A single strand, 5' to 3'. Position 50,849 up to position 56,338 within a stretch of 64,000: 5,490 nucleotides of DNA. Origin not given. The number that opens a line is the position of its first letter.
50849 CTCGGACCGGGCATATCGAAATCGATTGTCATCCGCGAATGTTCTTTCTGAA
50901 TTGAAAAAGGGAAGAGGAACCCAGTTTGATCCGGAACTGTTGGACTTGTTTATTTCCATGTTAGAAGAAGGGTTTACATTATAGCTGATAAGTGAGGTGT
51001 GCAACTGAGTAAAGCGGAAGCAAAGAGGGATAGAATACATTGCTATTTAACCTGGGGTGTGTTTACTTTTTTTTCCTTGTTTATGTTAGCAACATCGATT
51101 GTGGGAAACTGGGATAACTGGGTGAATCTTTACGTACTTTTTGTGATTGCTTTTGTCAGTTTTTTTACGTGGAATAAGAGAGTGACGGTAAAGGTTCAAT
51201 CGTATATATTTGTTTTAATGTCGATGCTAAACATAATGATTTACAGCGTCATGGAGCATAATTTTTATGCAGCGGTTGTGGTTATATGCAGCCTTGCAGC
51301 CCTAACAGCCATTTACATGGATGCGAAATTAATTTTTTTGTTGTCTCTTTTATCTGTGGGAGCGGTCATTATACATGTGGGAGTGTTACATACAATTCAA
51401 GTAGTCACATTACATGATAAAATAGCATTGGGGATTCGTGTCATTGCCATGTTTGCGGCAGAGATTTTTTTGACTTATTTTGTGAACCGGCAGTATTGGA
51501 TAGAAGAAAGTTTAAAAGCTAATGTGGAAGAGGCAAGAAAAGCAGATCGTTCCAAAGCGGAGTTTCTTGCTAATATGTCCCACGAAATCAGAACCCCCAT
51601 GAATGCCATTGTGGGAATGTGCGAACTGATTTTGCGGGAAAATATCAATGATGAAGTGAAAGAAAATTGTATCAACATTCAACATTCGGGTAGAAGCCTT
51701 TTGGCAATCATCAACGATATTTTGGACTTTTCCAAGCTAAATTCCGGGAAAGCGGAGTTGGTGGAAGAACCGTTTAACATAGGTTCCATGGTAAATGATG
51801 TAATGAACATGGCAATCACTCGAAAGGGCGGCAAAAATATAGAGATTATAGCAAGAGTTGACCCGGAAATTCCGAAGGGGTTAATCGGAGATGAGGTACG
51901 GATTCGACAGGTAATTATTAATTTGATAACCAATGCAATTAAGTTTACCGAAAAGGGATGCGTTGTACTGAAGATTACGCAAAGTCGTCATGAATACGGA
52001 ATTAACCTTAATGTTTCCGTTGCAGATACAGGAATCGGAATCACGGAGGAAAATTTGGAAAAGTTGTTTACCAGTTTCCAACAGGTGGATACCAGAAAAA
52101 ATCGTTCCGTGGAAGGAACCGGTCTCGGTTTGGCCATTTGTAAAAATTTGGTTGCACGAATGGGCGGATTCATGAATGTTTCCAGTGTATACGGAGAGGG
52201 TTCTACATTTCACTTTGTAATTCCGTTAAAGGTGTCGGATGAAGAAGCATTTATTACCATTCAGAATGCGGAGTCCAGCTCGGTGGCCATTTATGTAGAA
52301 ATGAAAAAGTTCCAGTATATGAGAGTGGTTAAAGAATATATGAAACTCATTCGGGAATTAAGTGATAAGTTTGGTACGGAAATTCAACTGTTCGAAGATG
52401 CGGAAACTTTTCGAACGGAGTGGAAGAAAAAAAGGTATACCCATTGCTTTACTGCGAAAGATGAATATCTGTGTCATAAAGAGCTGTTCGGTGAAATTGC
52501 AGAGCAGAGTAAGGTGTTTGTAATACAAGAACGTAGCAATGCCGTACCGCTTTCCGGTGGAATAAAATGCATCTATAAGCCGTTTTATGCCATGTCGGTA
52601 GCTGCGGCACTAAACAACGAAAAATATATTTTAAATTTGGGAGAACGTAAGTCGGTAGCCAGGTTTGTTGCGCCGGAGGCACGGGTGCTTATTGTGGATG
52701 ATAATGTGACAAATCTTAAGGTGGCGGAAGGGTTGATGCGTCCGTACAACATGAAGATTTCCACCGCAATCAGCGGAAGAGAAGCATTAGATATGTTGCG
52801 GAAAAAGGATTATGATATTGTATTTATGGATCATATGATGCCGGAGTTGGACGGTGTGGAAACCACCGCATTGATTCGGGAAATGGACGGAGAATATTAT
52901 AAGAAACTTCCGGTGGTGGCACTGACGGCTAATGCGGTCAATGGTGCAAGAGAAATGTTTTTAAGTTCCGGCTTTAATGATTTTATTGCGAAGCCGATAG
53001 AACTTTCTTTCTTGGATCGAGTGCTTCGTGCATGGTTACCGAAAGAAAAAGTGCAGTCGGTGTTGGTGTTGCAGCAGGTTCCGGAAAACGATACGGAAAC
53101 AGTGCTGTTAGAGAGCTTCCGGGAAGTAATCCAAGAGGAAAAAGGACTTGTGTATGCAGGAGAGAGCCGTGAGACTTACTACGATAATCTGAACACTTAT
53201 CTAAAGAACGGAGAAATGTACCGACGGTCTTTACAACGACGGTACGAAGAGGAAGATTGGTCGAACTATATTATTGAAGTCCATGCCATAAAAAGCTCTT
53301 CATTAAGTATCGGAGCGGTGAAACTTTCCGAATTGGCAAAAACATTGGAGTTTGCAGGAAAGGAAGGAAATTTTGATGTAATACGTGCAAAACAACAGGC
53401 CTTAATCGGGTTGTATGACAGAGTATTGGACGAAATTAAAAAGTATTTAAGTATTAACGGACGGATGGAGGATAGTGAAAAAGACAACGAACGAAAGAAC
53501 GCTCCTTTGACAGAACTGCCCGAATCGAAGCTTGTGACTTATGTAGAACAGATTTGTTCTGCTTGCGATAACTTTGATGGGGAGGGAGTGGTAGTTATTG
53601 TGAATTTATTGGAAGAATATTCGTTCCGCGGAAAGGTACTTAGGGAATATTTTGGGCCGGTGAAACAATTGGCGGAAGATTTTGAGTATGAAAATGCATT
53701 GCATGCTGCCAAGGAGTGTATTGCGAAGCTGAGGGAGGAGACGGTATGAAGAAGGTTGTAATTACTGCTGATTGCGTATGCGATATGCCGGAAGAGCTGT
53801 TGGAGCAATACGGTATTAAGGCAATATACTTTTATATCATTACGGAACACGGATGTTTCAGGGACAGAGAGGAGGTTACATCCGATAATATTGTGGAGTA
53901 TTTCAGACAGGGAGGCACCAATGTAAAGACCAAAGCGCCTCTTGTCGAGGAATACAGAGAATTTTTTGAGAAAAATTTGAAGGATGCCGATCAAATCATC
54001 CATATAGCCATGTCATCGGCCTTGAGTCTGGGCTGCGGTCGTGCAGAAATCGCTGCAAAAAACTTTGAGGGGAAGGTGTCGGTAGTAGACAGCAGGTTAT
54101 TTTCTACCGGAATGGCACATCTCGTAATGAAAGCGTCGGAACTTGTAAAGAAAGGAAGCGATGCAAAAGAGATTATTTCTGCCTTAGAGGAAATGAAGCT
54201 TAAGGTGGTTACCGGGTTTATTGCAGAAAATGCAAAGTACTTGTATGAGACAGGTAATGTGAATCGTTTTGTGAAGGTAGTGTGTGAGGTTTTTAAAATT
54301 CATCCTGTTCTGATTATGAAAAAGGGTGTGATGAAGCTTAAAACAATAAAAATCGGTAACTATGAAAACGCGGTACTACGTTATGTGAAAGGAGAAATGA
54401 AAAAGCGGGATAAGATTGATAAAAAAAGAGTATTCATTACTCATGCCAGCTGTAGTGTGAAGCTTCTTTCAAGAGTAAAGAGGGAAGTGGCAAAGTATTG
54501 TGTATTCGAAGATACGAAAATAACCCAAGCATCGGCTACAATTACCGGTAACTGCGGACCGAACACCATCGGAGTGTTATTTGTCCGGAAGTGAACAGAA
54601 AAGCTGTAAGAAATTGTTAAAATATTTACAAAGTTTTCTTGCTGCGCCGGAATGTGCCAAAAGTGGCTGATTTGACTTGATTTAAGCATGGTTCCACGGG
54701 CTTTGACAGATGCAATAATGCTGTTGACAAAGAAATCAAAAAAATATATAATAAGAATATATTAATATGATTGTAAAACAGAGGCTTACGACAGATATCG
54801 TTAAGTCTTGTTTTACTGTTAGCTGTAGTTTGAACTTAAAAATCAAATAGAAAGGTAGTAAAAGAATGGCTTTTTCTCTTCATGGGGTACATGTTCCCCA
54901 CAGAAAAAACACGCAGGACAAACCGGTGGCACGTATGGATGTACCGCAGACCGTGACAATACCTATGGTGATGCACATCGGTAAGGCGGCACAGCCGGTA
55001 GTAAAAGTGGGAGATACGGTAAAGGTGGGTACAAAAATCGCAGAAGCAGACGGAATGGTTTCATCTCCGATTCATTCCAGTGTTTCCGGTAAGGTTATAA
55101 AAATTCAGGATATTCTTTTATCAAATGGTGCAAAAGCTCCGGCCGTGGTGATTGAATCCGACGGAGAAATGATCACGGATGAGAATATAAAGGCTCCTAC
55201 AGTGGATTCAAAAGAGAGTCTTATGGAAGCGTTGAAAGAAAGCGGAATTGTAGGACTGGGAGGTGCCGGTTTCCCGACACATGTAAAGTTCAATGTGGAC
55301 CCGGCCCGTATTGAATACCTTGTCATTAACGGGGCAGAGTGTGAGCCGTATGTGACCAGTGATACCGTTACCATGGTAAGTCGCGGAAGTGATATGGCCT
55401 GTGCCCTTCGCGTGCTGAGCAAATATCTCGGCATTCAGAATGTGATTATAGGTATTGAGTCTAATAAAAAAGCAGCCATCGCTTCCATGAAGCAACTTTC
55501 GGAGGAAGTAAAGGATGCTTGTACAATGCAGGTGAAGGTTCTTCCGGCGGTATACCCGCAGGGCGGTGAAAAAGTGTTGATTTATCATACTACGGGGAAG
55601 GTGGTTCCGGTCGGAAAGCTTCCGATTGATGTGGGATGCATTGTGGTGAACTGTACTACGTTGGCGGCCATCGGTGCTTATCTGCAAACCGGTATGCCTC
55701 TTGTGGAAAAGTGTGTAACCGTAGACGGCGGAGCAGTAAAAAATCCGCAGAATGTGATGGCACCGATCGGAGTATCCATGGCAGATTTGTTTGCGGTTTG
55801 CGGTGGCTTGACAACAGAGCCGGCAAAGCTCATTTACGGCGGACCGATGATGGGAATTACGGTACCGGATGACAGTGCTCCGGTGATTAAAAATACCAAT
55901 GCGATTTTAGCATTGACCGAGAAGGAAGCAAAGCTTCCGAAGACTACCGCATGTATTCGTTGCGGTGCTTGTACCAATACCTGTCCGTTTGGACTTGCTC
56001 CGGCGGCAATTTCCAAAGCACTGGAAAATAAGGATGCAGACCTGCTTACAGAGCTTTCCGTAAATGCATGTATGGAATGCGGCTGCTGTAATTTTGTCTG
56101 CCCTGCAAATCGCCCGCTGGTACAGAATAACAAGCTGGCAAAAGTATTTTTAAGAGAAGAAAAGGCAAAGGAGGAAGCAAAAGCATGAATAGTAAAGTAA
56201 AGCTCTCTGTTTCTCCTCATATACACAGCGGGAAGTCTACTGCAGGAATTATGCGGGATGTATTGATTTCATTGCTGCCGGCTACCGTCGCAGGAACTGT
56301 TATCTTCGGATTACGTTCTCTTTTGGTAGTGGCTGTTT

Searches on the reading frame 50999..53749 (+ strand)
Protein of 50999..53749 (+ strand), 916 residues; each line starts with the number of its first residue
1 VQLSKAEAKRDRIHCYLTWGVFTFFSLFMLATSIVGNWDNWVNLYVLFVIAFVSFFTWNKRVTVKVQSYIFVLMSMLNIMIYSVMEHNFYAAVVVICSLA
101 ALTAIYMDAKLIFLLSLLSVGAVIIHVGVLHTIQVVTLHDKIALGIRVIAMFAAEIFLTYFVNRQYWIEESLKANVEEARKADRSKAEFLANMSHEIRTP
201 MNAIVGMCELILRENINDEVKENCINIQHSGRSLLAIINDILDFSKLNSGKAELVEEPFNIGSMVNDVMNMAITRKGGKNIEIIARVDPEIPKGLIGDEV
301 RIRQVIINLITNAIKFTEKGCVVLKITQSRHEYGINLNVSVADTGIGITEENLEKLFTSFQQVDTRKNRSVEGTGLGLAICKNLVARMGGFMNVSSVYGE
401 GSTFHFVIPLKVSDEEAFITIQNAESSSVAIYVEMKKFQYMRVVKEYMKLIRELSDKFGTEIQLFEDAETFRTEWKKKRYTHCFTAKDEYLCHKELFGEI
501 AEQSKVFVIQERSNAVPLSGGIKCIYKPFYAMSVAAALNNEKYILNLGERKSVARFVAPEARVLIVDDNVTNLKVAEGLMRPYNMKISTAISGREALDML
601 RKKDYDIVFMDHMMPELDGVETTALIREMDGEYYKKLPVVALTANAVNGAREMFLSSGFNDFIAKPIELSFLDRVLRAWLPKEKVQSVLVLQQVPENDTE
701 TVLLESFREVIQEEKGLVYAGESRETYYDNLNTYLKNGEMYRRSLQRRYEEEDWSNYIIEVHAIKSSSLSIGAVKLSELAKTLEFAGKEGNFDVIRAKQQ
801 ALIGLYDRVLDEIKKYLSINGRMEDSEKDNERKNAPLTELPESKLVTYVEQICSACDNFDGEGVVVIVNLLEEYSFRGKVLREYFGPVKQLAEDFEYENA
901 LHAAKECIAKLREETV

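Call 60: search_protein_families(library=pfam, proteins=[window:50999-53749:+], max_evalue=0.00001)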
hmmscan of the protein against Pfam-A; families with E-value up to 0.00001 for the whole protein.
window:50999-53749:+ (916 aa): 4 families
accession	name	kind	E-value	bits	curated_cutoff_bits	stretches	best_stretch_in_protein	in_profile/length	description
PF02518.31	HATPase_c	-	6.2e-29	101.1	26.4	1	297-411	1-110/111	Histidine kinase-, DNA gyrase B-, and HSP90-like ATPase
PF00072.30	Response_reg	-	6.2e-23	81.5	30.2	1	563-672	1-106/111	Response regulator receiver domain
PF00512.31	HisKA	-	9.3e-19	67.7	26.9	1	186-250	2-66/66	His Kinase A (phospho-acceptor) domain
PF01627.28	Hpt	-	8.8e-07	29.5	24.6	1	731-809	3-81/84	Hpt domain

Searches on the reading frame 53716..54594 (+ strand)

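Call 60: search_protein_families(library=pfam, proteins=[window:53716-54594:+], max_evalue=0.00001)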
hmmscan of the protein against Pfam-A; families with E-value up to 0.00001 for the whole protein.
window:53716-54594:+ (292 aa): 1 family
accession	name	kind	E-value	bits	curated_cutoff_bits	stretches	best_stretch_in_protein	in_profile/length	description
PF02645.21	DegV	-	8.7e-46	156.9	27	1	13-291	1-279/280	Uncharacterised protein, DegV family COG1307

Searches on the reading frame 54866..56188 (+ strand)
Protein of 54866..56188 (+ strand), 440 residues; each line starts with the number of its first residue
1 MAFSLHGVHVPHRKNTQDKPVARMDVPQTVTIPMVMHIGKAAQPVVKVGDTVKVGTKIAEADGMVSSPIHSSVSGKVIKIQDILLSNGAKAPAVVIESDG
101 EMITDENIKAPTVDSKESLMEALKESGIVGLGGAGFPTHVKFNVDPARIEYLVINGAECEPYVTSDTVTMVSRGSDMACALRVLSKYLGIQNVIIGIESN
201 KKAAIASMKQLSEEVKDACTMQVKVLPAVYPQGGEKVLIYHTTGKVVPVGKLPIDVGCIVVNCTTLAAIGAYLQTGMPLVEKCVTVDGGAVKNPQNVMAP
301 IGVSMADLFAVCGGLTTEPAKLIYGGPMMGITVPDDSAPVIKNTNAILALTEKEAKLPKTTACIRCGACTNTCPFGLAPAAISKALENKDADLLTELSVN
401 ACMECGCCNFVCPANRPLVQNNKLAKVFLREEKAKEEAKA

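Call 60: search_protein_families(library=pfam, proteins=[window:54866-56188:+], max_evalue=0.00001)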
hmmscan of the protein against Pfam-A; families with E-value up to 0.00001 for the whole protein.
window:54866-56188:+ (440 aa): 6 families
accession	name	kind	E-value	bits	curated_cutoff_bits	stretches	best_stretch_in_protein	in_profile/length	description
PF01512.22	Complex1_51K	-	9.9e-45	152.5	31.2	1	124-269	2-148/150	Nuo51 FMN-binding domain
PF13375.12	RnfC_N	-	5.2e-31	107.1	25.6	1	6-101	5-101/101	RnfC Barrel sandwich hybrid domain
PF10531.15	SLBB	-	2.2e-10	40.6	27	1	284-331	2-54/55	SLBB domain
PF13183.11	Fer4_8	-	3.5e-07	31.1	27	1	361-415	3-67/68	4Fe-4S dicluster domain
PF13237.11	Fer4_10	-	4.5e-07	30.1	25.5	1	360-413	6-53/53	4Fe-4S dicluster domain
PF13534.11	Fer4_17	-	9.6e-06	26.5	22.2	0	362-415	1-59/61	4Fe-4S dicluster domain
